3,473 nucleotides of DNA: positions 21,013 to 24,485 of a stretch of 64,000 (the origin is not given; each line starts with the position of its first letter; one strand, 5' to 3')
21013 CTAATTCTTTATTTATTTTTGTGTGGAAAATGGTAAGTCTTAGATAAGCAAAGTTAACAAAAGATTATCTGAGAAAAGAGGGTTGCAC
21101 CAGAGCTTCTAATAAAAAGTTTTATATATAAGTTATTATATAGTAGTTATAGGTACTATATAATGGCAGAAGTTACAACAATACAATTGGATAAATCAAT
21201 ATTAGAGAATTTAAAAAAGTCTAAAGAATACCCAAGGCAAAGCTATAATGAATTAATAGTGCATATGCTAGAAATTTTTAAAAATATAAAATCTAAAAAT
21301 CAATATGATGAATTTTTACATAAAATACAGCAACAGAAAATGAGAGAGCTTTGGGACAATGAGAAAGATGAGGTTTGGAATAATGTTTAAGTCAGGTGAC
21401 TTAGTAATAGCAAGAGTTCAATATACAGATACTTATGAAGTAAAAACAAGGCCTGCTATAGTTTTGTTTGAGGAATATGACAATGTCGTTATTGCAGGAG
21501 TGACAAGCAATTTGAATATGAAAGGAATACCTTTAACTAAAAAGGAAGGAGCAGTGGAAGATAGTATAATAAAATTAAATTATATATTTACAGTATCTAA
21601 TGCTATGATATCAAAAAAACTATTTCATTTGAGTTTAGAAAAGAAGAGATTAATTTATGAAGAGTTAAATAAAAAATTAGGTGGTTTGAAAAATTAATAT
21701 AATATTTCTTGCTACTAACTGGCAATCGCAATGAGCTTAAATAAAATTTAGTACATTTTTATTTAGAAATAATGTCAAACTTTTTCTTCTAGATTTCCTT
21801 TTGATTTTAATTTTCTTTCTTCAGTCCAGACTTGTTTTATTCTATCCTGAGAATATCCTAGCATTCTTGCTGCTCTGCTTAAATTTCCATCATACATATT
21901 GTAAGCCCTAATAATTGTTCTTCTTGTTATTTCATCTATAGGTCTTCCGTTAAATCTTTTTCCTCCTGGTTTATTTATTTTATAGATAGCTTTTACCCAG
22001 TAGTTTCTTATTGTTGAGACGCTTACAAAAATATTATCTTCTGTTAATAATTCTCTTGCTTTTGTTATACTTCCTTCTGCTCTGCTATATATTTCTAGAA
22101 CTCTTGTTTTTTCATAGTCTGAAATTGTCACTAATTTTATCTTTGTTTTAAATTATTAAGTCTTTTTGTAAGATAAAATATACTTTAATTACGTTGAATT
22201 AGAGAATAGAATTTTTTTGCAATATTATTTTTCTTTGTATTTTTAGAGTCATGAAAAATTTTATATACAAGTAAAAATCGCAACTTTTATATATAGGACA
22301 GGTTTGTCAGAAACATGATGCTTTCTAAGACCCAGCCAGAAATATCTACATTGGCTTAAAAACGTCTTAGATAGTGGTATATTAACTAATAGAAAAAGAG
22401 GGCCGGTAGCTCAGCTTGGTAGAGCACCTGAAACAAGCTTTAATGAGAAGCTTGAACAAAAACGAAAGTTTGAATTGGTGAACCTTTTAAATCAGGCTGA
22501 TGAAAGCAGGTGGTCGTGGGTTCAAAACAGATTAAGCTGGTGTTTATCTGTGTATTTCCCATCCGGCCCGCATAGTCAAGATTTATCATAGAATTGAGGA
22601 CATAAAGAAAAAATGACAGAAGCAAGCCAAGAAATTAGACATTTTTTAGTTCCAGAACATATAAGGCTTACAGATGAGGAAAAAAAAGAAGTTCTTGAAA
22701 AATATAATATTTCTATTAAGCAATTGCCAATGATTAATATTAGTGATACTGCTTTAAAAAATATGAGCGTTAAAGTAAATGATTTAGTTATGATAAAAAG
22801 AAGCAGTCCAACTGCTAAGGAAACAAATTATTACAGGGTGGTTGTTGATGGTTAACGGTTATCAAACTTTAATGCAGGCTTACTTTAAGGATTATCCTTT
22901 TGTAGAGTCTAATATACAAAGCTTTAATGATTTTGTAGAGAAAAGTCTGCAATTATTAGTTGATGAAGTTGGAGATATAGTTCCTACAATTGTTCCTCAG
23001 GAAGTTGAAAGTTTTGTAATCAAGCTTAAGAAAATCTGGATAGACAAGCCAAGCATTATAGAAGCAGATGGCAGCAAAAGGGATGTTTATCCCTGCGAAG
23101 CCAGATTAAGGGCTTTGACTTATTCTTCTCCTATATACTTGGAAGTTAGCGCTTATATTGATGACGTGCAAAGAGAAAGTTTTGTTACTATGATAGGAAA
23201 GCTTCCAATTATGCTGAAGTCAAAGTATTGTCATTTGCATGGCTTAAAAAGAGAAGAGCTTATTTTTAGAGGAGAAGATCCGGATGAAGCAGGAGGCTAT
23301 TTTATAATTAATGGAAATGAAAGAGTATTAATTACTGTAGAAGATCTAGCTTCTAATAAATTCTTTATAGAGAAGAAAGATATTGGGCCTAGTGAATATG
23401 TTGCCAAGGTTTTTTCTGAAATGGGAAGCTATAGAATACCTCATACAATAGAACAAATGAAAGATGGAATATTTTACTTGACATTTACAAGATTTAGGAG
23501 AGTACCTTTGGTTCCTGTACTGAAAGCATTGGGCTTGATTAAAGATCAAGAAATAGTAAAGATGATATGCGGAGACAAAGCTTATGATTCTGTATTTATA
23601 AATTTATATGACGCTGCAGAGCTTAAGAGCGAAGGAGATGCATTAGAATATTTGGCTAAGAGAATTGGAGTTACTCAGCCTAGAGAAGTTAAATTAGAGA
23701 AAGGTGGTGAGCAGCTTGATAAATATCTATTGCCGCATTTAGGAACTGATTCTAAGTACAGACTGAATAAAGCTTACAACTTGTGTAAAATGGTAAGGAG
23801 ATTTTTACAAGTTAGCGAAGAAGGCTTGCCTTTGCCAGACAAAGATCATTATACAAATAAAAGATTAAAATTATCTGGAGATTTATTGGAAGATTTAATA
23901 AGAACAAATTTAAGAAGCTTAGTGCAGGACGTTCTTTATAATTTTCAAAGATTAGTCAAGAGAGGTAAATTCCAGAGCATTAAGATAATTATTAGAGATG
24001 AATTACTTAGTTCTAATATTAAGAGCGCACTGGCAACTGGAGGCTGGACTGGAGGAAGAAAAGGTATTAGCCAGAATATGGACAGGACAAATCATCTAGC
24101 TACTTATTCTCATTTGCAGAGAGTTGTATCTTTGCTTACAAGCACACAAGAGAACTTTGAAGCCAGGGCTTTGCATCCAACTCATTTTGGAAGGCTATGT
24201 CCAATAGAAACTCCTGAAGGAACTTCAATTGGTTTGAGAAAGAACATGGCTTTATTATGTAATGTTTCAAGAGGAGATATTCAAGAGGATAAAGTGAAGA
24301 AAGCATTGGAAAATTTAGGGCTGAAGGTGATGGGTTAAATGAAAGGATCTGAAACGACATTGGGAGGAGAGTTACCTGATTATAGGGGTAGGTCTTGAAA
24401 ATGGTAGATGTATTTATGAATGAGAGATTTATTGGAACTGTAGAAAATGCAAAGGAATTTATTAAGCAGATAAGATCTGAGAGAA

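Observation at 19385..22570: Three tRNAs carrying one, two and three introns, including non-canonical positions (53/54, 43/44, 59/60)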

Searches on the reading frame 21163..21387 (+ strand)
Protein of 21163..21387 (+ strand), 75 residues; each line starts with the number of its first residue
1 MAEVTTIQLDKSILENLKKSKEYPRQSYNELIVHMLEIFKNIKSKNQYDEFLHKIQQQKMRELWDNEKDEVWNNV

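Call 25: search_protein_families(library=pfam, proteins=[window:21163-21387:+], max_evalue=0.01)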
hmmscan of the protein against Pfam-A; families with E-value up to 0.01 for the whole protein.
window:21163-21387:+ (75 aa): 1 family
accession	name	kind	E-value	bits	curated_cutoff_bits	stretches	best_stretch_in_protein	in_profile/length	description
PF24434.1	DUF7557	-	3.1e-05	23.7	25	1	5-39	2-35/45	Family of unknown function (DUF7557)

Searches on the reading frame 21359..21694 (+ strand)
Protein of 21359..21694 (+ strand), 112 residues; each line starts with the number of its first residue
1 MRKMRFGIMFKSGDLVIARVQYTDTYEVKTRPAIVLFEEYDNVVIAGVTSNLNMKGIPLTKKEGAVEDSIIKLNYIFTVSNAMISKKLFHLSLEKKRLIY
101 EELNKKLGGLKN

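Call 25: search_protein_families(library=pfam, proteins=[window:21359-21694:+], max_evalue=0.01)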
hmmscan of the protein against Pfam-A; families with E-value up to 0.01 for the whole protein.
window:21359-21694:+ (112 aa): 1 family
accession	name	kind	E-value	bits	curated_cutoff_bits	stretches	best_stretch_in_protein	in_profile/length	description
PF02452.23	PemK_toxin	-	7.5e-08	33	23.1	1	11-105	1-107/109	PemK-like, MazF-like toxin of type II toxin-antitoxin system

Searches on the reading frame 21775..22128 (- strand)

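Call 25: search_protein_families(library=pfam, proteins=[window:21775-22128:-], max_evalue=0.01)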
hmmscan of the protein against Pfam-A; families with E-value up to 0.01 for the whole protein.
window:21775-22128:- (117 aa): 2 families
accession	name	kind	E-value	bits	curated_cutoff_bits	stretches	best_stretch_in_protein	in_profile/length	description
PF02954.25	HTH_8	-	0.0018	18.4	22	0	69-93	7-31/42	Bacterial regulatory protein, Fis family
PF04545.22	Sigma70_r4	-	0.0036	17.2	24.1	0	70-99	10-39/50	Sigma-70, region 4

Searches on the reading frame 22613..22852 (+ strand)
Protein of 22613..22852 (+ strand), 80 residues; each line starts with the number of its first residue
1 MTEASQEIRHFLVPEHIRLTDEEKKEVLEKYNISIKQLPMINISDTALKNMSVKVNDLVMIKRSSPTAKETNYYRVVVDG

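Call 25: search_protein_families(library=pfam, proteins=[window:22613-22852:+], max_evalue=0.01)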
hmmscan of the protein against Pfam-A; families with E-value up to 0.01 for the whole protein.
window:22613-22852:+ (80 aa): 1 family
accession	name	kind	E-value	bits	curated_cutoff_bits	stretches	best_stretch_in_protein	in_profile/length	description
PF01191.24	RNA_pol_Rpb5_C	-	7.4e-23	80.6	23.5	1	9-77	5-73/73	RNA polymerase Rpb5, C-terminal domain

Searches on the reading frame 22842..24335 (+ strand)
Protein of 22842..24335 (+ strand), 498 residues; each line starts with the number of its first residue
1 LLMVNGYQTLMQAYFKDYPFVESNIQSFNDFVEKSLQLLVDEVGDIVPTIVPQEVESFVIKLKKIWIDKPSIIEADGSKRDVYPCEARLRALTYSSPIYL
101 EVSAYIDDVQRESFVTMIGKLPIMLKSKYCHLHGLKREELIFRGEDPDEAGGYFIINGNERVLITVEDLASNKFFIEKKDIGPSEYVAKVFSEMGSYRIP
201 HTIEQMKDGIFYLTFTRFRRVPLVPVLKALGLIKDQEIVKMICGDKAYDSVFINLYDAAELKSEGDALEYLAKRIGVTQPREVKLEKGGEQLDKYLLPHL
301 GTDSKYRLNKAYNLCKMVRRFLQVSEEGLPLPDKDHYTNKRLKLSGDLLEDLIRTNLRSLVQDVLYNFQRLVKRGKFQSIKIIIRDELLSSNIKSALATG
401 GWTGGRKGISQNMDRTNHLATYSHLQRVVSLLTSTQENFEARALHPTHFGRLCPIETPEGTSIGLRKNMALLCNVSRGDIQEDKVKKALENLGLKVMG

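Call 13: find_related_loci(query=window:22842-24335:+, collection=genome_contigs, flank=6000)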
Query window:22842-24335:+ (498 aa) in genome_contigs; peptide patterns used: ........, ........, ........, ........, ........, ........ (x = any residue, [..] = any of these).
599 stretches matched a pattern (row limit reached: there are more); 507 encode a relative of the query (tblastn E <= 1e-3); the best 80 are kept; 80 distinct loci.
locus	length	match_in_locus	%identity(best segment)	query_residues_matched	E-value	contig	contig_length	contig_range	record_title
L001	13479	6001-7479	84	3-495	0e+0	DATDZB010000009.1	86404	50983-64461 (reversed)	MAG TPA_asm: Candidatus Nanoarchaeia archaeon isolate SMAG_U8180 k141_1988568, whole genome shotgun sequence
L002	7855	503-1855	92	3-453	0e+0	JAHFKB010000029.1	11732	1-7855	MAG: archaeon isolate nzgw40 NODE_8390_length_11733_cov_4.974509, whole genome shotgun sequence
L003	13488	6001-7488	83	3-498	0e+0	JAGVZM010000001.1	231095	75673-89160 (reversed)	Candidatus Woesearchaeota archaeon isolate RIFCSPHIGHO2_02_FULL_29_10 rifcsphigho2_02_scaffold_214, whole genome shotgun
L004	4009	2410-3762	90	3-453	0e+0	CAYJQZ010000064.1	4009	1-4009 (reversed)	MAG TPA_asm: Candidatus Woesearchaeota archaeon isolate ERP125453_co1_329 genome assembly, contig: NODE_31576_length_400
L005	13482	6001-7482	81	3-496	0e+0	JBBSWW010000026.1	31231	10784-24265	MAG: Nanoarchaeota archaeon isolate H52-bin077_1 H52_bin077_1_000000000026, whole genome shotgun sequence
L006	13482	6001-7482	80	3-496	0e+0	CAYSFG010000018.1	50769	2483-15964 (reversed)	MAG TPA_asm: Candidatus Woesearchaeota archaeon isolate binchicken_co203_433 genome assembly, contig: k141_4568905, whol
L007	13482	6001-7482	81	3-496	0e+0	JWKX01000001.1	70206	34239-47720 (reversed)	MAG: archaeon GW2011_AR18 QT09_C0001, whole genome shotgun sequence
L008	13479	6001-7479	79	3-495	0e+0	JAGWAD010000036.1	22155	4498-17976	Candidatus Woesearchaeota archaeon isolate RIFCSPLOWO2_01_FULL_28_39 rifcsplowo2_01_scaffold_12184, whole genome shotgun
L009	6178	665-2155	76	2-498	0e+0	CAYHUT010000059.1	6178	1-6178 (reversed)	MAG TPA_asm: Candidatus Woesearchaeota archaeon isolate ERP119705_co15_514 genome assembly, contig: NODE_16402_length_61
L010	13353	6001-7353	82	3-453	0e+0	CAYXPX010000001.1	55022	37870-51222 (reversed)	MAG TPA_asm: Candidatus Woesearchaeota archaeon isolate SRP269290_co2_81 genome assembly, contig: NODE_448_length_55022_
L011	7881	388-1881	80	2-498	0e+0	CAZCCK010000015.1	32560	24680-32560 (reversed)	MAG TPA_asm: Candidatus Woesearchaeota archaeon isolate SRP193066_co2_72 genome assembly, contig: NODE_694_length_32560_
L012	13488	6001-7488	70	3-498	0e+0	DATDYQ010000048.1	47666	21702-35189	MAG TPA_asm: Candidatus Nanoarchaeia archaeon isolate SMAG_U8169 k141_2303933, whole genome shotgun sequence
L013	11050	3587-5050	69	10-497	0e+0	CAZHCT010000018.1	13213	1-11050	MAG TPA_asm: Candidatus Woesearchaeota archaeon isolate SRP269290_co3_784 genome assembly, contig: NODE_5557_length_1321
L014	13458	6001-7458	67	9-494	0e+0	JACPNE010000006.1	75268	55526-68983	MAG: Candidatus Woesearchaeota archaeon isolate NC_groundwater_567_Ag_S-0.1um_30_27 S35_SO-1_scaffold_429407, whole geno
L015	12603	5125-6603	65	3-495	0e+0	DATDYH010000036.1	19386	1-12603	MAG TPA_asm: Candidatus Nanoarchaeia archaeon isolate SMAG_U8160 k141_1627774, whole genome shotgun sequence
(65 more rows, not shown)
